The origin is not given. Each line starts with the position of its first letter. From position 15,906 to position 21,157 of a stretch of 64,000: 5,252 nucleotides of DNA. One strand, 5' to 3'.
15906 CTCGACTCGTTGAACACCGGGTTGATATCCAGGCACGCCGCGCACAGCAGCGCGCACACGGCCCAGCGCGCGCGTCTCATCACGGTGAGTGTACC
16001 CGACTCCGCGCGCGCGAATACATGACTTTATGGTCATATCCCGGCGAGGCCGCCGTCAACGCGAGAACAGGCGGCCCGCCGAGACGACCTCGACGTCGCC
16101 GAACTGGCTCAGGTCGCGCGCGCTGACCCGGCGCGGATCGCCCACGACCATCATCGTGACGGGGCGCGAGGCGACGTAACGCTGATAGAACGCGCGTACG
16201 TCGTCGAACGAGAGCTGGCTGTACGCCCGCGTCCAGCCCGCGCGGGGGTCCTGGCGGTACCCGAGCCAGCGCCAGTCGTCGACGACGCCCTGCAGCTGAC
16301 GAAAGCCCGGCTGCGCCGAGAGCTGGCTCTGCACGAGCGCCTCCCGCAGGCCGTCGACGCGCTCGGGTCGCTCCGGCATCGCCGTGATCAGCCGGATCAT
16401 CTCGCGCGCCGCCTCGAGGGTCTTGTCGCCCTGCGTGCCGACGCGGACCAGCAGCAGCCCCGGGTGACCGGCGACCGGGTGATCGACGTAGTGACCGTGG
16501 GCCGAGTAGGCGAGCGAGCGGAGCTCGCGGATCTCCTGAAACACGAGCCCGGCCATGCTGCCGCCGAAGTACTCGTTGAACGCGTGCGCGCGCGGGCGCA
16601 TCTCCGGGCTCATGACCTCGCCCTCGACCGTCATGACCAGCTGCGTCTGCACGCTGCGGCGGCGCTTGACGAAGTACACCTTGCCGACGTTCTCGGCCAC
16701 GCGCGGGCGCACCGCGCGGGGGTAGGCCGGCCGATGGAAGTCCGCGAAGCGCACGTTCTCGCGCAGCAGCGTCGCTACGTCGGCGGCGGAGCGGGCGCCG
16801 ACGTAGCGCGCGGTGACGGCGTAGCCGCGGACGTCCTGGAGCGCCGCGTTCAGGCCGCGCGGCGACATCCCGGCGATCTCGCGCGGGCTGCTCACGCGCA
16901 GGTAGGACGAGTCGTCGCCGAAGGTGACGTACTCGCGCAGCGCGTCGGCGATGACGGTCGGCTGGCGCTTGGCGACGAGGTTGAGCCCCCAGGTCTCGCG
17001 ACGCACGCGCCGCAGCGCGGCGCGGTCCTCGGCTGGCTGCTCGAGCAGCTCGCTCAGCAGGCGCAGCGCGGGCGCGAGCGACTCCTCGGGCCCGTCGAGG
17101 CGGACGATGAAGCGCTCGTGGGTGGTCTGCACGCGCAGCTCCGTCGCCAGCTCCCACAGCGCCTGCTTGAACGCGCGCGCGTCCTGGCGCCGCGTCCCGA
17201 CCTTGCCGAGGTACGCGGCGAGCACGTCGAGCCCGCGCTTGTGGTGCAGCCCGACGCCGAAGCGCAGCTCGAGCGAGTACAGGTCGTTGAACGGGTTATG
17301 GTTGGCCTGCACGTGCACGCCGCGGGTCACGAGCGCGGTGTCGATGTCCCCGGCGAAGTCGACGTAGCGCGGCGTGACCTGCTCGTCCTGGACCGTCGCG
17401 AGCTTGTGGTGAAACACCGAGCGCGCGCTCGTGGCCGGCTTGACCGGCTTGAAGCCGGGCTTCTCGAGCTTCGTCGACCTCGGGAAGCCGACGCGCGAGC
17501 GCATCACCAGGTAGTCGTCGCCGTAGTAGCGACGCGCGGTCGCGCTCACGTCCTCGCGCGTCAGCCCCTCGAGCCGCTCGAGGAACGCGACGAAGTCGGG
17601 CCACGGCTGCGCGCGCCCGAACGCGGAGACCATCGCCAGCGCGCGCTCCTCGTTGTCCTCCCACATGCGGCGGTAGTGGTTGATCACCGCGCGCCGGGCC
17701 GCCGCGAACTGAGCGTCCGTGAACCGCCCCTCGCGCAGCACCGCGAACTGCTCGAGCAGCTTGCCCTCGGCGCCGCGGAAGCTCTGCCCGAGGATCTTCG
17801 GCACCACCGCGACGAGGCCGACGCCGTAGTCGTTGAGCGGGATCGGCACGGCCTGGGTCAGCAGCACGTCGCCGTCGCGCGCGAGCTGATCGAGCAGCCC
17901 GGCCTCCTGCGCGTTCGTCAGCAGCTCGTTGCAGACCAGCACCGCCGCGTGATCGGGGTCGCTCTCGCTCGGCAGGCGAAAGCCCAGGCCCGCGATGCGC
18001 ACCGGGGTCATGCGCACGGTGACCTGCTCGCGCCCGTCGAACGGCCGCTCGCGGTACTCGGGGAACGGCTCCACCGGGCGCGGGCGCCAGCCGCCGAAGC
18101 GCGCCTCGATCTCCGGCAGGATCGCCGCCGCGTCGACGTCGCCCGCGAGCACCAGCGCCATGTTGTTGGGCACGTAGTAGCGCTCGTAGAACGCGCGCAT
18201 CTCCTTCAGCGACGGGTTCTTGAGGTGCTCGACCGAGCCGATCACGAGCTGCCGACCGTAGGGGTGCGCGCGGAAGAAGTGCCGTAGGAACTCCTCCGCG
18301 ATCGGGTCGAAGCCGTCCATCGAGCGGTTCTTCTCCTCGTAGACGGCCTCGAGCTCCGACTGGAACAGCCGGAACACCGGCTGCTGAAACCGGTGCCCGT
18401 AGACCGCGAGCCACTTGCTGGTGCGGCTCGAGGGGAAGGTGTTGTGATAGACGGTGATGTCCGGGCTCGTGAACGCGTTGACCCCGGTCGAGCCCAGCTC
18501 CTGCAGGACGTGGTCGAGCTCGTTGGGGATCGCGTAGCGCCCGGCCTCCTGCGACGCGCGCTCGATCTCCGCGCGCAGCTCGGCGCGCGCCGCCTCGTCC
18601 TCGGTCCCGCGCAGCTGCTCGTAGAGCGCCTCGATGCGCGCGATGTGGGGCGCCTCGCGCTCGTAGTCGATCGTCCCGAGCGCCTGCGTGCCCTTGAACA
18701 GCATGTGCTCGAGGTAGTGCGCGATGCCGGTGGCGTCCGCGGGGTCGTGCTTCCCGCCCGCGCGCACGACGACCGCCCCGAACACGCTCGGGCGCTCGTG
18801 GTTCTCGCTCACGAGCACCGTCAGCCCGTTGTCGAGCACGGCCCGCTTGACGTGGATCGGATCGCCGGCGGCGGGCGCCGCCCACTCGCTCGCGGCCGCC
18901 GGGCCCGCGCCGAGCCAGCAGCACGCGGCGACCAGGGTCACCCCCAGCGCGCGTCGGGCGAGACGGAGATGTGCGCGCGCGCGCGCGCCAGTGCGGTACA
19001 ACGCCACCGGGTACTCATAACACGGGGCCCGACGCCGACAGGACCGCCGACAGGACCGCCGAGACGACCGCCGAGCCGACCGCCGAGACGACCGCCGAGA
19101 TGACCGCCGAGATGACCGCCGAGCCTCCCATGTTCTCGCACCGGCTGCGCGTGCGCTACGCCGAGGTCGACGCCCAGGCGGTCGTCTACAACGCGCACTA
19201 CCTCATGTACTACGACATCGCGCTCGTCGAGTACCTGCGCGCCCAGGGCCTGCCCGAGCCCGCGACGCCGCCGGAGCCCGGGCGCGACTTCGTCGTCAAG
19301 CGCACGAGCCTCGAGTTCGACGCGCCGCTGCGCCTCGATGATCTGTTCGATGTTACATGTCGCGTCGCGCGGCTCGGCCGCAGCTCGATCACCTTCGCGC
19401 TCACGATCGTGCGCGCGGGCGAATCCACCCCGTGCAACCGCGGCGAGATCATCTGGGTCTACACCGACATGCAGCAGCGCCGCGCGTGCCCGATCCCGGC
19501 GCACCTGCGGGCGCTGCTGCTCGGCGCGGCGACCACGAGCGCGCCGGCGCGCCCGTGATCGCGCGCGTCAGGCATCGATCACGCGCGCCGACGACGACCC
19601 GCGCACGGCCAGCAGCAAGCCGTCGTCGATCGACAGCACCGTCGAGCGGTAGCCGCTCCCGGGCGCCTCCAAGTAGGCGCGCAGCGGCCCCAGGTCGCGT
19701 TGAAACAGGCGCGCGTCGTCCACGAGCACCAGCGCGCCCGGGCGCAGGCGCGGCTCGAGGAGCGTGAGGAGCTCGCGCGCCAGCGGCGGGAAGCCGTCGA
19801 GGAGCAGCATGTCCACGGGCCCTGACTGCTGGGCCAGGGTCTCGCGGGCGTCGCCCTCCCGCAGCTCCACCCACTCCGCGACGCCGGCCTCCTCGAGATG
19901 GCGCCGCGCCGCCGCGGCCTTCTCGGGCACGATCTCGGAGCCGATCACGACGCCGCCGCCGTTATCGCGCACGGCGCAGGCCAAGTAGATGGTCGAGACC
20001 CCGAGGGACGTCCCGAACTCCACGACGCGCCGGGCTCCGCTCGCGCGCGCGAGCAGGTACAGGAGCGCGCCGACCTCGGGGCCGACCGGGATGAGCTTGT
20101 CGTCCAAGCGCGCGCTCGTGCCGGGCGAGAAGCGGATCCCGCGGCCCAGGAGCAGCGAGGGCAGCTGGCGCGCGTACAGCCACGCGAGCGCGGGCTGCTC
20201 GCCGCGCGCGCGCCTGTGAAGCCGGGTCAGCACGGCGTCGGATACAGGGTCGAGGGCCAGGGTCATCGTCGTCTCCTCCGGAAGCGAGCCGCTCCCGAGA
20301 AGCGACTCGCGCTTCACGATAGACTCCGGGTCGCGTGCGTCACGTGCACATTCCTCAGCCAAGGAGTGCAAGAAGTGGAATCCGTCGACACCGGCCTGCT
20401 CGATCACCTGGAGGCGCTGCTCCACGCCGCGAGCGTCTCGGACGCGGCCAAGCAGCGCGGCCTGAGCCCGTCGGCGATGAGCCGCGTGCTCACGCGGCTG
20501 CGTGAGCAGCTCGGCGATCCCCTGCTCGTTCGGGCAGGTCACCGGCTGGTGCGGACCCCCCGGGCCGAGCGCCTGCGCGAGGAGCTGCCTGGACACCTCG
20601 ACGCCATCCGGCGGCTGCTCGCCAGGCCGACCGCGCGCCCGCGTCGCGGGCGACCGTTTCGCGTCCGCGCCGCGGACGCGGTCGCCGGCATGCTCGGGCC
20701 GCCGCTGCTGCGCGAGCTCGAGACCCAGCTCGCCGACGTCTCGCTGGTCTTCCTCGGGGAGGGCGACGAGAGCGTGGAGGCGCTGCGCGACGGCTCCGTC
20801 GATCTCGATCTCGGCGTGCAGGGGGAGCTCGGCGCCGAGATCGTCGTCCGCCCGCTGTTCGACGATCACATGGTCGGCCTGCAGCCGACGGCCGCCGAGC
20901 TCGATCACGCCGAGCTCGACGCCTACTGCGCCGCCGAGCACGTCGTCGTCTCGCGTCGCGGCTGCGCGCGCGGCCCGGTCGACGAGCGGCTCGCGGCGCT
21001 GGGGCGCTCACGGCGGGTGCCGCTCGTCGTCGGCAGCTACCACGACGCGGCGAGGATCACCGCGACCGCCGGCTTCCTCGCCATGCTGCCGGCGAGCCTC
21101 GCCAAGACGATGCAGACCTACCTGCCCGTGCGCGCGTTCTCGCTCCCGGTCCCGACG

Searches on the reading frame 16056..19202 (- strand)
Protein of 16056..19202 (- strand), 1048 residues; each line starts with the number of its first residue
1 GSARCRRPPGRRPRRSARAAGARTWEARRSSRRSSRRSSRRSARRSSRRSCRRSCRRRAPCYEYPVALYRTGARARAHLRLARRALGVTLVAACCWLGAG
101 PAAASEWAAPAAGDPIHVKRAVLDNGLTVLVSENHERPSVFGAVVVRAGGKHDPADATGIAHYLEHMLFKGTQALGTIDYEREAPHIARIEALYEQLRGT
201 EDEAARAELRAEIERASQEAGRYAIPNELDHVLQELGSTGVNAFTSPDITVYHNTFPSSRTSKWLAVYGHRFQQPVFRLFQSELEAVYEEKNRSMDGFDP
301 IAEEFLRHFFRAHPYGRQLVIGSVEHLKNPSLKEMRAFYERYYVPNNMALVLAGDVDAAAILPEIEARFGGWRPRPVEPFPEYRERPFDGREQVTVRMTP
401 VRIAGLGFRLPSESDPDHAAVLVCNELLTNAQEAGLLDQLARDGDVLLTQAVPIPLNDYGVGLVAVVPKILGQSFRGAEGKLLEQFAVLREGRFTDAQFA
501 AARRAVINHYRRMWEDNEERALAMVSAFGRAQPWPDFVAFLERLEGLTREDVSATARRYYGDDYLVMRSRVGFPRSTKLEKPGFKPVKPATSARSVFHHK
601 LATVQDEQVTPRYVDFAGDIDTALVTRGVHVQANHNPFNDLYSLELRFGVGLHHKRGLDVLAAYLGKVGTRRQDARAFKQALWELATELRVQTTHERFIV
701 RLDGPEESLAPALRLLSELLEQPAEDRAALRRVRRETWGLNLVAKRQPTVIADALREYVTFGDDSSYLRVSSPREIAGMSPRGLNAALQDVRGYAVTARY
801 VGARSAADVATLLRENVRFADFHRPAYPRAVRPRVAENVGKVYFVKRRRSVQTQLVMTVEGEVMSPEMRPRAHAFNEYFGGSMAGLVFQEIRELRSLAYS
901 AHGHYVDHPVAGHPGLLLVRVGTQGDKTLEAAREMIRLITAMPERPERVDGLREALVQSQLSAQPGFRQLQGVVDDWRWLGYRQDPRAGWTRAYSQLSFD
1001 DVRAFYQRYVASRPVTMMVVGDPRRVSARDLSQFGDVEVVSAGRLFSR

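Call 53: search_protein_families(library=pfam, proteins=[window:16056-19202:-], max_evalue=0.00001)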
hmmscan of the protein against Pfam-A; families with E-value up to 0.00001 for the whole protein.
window:16056-19202:- (1048 aa): 2 families
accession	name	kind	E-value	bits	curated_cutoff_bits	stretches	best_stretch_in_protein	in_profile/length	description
PF05193.26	Peptidase_M16_C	-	2.4e-30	106.2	23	2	332-505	4-180/181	Peptidase M16 inactive domain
PF00675.25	Peptidase_M16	-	6.4e-16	59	22.3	1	129-174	2-47/149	Insulinase (Peptidase family M16)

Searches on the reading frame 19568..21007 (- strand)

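Call 53: search_protein_families(library=pfam, proteins=[window:19568-21007:-], max_evalue=0.00001)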
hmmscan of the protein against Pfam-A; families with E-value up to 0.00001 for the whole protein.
window:19568-21007:- (479 aa): 2 families
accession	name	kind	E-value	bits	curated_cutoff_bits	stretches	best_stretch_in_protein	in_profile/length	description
PF13578.12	Methyltransf_24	-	2e-17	64.4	26.3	1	329-431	1-104/105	Methyltransferase domain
PF01596.23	Methyltransf_3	-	3.9e-10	39.8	22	1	306-393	26-111/204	O-methyltransferase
